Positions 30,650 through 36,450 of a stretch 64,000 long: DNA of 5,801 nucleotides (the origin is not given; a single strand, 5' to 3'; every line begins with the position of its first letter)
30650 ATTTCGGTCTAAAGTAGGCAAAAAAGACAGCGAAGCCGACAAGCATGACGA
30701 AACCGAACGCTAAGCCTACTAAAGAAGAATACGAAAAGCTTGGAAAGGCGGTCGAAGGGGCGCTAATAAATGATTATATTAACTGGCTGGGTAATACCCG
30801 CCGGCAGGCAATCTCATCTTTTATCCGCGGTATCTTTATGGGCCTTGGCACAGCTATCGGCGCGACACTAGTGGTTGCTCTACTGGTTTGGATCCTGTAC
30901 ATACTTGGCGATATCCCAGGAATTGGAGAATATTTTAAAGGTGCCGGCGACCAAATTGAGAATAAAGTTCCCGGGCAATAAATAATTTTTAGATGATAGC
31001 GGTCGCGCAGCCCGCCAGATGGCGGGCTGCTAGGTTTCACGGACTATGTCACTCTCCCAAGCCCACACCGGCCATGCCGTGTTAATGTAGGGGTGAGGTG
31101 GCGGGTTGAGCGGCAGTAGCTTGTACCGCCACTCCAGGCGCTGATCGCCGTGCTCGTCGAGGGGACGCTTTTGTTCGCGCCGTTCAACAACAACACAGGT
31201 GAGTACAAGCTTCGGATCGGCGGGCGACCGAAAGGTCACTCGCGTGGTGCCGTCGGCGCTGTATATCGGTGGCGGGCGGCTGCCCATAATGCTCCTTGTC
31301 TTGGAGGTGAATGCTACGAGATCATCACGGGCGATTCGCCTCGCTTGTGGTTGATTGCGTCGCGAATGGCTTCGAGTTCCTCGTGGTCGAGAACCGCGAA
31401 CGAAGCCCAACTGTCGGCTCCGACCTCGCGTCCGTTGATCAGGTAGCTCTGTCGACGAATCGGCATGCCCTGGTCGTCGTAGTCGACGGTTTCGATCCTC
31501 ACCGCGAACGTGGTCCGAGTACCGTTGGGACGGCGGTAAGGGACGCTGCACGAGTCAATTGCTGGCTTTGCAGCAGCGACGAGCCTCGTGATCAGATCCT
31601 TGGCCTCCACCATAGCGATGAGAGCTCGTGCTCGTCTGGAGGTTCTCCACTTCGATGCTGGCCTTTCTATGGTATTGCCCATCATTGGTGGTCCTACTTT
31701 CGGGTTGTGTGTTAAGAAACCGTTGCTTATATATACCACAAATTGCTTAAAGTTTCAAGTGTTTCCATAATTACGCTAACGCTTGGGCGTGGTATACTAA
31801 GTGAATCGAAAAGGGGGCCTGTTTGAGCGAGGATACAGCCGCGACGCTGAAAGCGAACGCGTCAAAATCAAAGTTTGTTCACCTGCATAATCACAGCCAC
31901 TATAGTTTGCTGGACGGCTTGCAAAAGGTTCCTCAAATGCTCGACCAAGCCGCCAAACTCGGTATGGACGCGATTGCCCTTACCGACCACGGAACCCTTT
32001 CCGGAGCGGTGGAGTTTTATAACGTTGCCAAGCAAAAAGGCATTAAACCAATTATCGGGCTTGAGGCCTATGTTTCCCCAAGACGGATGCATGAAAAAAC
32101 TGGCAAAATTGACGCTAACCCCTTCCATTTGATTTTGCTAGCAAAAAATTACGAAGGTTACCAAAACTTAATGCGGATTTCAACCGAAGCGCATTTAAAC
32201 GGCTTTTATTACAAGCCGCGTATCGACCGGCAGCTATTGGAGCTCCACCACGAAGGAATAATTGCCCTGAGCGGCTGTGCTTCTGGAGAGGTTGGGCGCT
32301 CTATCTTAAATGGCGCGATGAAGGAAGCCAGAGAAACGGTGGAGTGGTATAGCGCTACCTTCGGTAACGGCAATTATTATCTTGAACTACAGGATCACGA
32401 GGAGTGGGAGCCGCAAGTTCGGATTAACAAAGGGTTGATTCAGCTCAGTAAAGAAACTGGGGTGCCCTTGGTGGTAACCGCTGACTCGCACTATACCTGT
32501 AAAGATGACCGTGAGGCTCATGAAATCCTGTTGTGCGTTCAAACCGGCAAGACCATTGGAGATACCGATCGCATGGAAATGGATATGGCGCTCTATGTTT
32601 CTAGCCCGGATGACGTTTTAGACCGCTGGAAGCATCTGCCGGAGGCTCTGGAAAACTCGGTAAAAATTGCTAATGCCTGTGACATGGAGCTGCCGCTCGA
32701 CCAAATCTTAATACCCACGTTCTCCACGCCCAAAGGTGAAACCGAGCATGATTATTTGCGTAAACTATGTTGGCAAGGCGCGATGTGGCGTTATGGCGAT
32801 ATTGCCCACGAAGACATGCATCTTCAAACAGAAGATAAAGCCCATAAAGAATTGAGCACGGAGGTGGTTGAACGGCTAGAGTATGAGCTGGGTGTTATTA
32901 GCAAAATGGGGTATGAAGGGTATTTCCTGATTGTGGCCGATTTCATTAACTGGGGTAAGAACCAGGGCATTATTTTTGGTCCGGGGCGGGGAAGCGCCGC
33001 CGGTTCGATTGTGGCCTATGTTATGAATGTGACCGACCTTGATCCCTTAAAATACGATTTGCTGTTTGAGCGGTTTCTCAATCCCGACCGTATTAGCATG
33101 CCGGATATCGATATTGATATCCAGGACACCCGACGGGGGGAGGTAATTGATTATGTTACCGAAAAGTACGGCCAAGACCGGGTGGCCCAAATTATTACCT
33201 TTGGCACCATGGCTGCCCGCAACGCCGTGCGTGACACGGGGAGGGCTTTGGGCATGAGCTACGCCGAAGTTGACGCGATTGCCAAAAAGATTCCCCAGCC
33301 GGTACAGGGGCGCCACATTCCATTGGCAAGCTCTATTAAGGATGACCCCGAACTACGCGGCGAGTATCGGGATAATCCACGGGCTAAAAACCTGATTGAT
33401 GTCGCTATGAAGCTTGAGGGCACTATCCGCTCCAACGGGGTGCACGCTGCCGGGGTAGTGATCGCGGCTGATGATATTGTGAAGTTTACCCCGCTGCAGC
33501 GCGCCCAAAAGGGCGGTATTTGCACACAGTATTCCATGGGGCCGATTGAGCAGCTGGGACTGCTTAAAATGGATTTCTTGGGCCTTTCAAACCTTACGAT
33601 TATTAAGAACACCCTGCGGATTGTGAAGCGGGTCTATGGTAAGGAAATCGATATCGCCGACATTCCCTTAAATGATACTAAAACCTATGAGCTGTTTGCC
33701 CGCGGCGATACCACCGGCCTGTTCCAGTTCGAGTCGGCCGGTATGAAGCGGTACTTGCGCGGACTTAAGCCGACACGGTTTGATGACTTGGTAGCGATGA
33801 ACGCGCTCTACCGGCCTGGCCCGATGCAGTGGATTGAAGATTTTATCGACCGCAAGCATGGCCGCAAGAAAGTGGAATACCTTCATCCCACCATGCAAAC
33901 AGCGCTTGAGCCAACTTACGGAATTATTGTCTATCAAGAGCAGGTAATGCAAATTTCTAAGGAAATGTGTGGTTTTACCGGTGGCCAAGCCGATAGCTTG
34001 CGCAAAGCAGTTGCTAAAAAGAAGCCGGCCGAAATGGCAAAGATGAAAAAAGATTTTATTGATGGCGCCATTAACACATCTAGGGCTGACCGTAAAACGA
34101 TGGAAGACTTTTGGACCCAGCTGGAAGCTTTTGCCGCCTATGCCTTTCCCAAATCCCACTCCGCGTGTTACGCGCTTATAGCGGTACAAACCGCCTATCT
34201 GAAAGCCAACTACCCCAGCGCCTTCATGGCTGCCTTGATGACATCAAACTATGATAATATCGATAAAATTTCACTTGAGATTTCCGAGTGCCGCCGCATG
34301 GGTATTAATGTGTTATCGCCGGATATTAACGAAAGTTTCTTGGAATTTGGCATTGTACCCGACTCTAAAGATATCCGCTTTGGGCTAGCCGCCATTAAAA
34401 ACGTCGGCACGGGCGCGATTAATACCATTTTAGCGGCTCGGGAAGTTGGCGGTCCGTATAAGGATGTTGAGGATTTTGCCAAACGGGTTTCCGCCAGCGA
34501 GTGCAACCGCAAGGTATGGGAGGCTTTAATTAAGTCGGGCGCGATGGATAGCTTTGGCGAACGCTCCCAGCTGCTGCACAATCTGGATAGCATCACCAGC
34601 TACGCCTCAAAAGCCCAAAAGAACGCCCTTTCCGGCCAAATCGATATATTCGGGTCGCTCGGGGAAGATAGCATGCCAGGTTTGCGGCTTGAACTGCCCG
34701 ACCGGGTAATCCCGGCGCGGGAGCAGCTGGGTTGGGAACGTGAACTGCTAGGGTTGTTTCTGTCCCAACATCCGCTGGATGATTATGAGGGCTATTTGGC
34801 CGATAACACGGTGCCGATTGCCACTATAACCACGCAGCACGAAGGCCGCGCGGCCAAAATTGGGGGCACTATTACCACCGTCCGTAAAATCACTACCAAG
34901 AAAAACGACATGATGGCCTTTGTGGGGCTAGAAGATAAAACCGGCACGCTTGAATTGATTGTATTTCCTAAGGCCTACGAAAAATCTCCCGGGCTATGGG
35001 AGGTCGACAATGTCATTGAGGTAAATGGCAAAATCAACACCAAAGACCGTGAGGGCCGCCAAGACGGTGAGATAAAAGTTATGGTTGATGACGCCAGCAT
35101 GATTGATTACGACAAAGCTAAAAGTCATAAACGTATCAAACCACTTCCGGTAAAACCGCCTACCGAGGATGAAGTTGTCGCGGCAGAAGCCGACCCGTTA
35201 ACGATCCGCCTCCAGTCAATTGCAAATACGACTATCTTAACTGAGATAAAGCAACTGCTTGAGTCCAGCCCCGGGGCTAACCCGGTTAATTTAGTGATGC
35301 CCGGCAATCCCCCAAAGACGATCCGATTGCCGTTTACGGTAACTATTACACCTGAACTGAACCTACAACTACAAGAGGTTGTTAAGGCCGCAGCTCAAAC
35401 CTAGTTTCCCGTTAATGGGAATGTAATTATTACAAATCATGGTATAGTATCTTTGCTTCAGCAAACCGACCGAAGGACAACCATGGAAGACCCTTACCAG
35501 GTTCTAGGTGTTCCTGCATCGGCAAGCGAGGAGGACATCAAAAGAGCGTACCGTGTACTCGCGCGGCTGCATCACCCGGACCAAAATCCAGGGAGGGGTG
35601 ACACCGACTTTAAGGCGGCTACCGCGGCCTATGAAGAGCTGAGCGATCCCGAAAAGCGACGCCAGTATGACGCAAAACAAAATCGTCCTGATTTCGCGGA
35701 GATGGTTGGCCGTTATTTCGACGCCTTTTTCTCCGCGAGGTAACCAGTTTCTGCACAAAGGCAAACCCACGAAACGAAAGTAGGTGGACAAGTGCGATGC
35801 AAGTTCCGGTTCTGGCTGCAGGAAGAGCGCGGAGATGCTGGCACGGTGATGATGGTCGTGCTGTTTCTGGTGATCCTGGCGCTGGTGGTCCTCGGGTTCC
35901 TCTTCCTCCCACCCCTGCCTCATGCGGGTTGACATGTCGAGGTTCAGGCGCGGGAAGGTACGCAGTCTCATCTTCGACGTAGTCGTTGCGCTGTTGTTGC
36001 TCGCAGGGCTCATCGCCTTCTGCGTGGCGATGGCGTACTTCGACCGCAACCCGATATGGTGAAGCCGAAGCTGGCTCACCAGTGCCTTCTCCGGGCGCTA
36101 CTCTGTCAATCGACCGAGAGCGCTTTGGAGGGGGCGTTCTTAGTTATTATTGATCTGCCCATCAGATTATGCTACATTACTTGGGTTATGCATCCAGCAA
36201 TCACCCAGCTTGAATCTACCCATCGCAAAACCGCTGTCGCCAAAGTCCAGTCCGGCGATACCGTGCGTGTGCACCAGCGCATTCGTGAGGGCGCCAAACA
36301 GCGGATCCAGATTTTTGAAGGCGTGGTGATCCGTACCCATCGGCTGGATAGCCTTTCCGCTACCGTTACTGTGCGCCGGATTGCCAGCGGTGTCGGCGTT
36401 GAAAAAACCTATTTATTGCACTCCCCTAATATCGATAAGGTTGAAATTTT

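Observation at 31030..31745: GC-rich islet A carrying a two-gene minus-strand cassette between the ytxH-like cluster and dnaE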

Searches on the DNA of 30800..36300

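Call 45: search_rna_families(source=window, start=30800, end=36300, threshold=evalue, max_evalue=1)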
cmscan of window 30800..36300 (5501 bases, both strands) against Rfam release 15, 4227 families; matches with E-value up to 1: 0.
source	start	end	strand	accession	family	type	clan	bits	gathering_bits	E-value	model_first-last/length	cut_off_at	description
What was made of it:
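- On Structured non-coding RNA: There is no Rfam match at E up to 1 (call 45).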

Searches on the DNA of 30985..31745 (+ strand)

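Call 21: search_dna_similar(query=window:30985-31745:+, collection=plasmids, mode=distant, max_evalue=0.01)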
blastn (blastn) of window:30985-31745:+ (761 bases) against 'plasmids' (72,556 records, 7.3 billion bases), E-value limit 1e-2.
No match.

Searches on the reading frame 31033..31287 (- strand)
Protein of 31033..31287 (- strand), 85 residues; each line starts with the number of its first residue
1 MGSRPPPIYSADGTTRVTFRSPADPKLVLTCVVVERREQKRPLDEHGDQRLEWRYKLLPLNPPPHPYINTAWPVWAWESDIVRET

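Call 8: search_protein_families(library=pfam, proteins=[window:31033-31287:-], max_evalue=1)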
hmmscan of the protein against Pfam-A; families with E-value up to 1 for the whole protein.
seq(85 aa): 1 family
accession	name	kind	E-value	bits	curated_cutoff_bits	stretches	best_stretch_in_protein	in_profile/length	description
PF11250.13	FAF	-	0.19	12.4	25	1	5-38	3-38/54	Fantastic Four meristem regulator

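Call 9: search_protein_families(library=phrogs, proteins=[window:31033-31287:-], max_evalue=1)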
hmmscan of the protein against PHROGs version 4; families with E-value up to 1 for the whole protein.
seq(85 aa): 0 families
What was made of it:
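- On Moron-like independent transcription unit: There is no PHROGs match (call 9).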

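Call 13: find_homologous_proteins(query=window:31033-31287:-, max_evalue=0.01)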
Query seq(85 aa) (85 aa): 1 proteins with E <= 0.01 among 1 candidates.
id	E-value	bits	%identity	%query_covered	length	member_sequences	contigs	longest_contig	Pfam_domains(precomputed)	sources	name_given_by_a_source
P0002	5.0e-53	195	100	100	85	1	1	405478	-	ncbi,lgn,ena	-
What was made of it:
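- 31030..31287 (-): ORF B, 85 aa. It is a soluble protein predicted to be all-beta with a Pro/Trp-rich tail, and a singleton. AAGGAG at 31292-31297 lies 4 nt before its ATG. Its only database hit is itself, P0002 (call 13).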

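Call 20: search_dna_similar(query=window:31033-31287:-, collection=phages, mode=protein, max_evalue=1)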
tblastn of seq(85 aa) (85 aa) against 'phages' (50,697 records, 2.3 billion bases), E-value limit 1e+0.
No match.

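Call 24: search_protein_families(library=padloc, proteins=[window:31033-31287:-], max_evalue=1)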
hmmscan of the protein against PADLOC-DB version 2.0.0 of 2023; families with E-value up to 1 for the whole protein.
seq(85 aa): 0 families
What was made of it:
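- On Known anti-phage defence systems: PADLOC-DB gave 0 families for both proteins at E up to 1 (call 24).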

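Call 30: search_solved_structures(query=window:31033-31287:-, max_evalue=10)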
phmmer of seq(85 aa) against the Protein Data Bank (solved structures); distinct sequences matched with E-value up to 10: 0.

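Call 31: search_protein_families(library=ncbifam, proteins=[window:31033-31287:-], max_evalue=1)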
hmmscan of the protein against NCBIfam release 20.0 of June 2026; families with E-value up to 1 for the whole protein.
seq(85 aa): 0 families
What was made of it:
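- On Type II toxin-antitoxin system: Pfam, NCBIfam and PADLOC give no match at E up to 1 (calls 8, 24, 31). No such domain was found in the family scans (calls 8, 31).
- No toxin or antitoxin family matches in Pfam, NCBIfam or PADLOC at E up to 1 (calls 8, 24, 31).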

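Call 38: predict_structure(protein=window:31033-31287:-)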
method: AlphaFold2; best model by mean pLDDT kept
length: 85 residues; sequences in the alignment: 1
mean_pLDDT: 59.1   pTM: 0.41
mean pLDDT of the five models: 59.1, 57.6, 57.0, 49.4, 46.5
residues with pLDDT >= 90: 0; 70-90: 27; 50-70: 29; < 50: 29
segments of 3 or more residues with pLDDT < 50: 1-6, 65-85
pLDDT, mean of each block of 10 residues (from residue 1): 45 66 69 72 73 69 47 42 38
secondary structure, 60 per line:
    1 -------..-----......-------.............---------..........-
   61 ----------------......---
elements in order: E15-20 E28-40 E50-59 E77-82
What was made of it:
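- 31030..31287 (-): The AF2 model has pLDDT 59 (call 38).
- The ORF B model is poor, with pLDDT 59 (call 38). Neither protein has a predicted DNA-binding RHH, HTH or AbrB fold, and ORF B is predicted all-beta (call 38).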

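Call 49: find_related_loci(query=window:31033-31287:-, collection=viral_contigs, flank=5000)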
Query seq(85 aa) (85 aa) in viral_contigs; peptide patterns used: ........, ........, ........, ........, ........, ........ (x = any residue, [..] = any of these).
8 stretches matched a pattern, but none encodes a relative of the query by tblastn (E <= 1e-3).

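Call 74: fold_search(model_id=the predicted structure, library=pdb)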
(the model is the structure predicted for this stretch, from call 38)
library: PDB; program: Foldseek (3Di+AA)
matches with E <= 10: 160; with E <= 0.001: 0
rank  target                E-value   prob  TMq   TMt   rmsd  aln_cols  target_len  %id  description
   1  1e04_L                1.1e+00  0.11  0.20  0.08   8.0        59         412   17  PLASMA BETA ANTITHROMBIN-III (released 2000-06-02)
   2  2jtm_MODEL_1_A        1.1e+00  0.25  0.32  0.41   4.4        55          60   14  Solution structure of Sso6901 from Sulfolobus solfataricus P2 (released 2008-04-29)
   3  7knl                  1.1e+00  0.11  0.20  0.16   7.0        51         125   18  Artificial Metalloproteins with Dinuclear Iron Centers (released 2021-02-03)
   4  7p7q_H                1.4e+00  0.13  0.20  0.09   9.0        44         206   14  E. faecalis 70S ribosome bound by PoxtA-EQ2, high-resolution combined volume (released 2022-02-23)
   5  1dzg_L                1.4e+00  0.06  0.21  0.08  12.9        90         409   17  N135Q-S380C-ANTITHROMBIN-III (released 2000-05-26)
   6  1ath_B                1.5e+00  0.12  0.22  0.08   6.5        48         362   17  THE INTACT AND CLEAVED HUMAN ANTITHROMBIN III COMPLEX AS A MODEL FOR SERPIN-PROTEINASE INTERACTIONS (released 1995-02-07)
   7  1nq9_L                1.5e+00  0.08  0.21  0.07  11.2        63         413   17  Crystal Structure of Antithrombin in the Pentasaccharide-Bound Intermediate State (released 2003-09-30)
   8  1e04_I                1.6e+00  0.08  0.25  0.08  12.6        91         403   14  PLASMA BETA ANTITHROMBIN-III (released 2000-06-02)
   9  9dyg_D                1.8e+00  0.08  0.17  0.11  10.0        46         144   20  iSAT-PNA-RA20, RA20-B-c class (released 2024-11-13)
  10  5ncw_A                1.8e+00  0.06  0.21  0.08   8.7        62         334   19  Structure of the trypsin induced serpin-type proteinase inhibitor, miropin (V367K/K368A mutant). (released 2017-05-24)
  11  6v39_D                1.9e+00  0.11  0.19  0.08   9.7        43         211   19  Cryo-EM structure of the Acinetobacter baumannii Ribosome: 70S with P-site tRNA (released 2020-02-05)
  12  3f02_B                1.9e+00  0.04  0.20  0.08  11.4        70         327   16  Cleaved human neuroserpin (released 2009-05-26)
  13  1jjo_C                2.0e+00  0.04  0.19  0.10   9.2        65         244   17  Crystal Structure of Mouse Neuroserpin (Cleaved form) (released 2002-01-09)
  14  1e05_L                2.1e+00  0.09  0.25  0.08  11.1        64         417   17  PLASMA ALPHA ANTITHROMBIN-III (released 2000-06-02)
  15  3kcg_I                2.1e+00  0.07  0.21  0.07  10.6        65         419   17  Crystal structure of the antithrombin-factor IXa-pentasaccharide complex (released 2010-02-02)
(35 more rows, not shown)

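Call 76: search_dna_similar(query=window:31033-31287:-, collection=plasmids, mode=protein, max_evalue=1)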
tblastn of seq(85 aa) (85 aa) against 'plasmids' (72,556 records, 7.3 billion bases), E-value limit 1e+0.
No match.
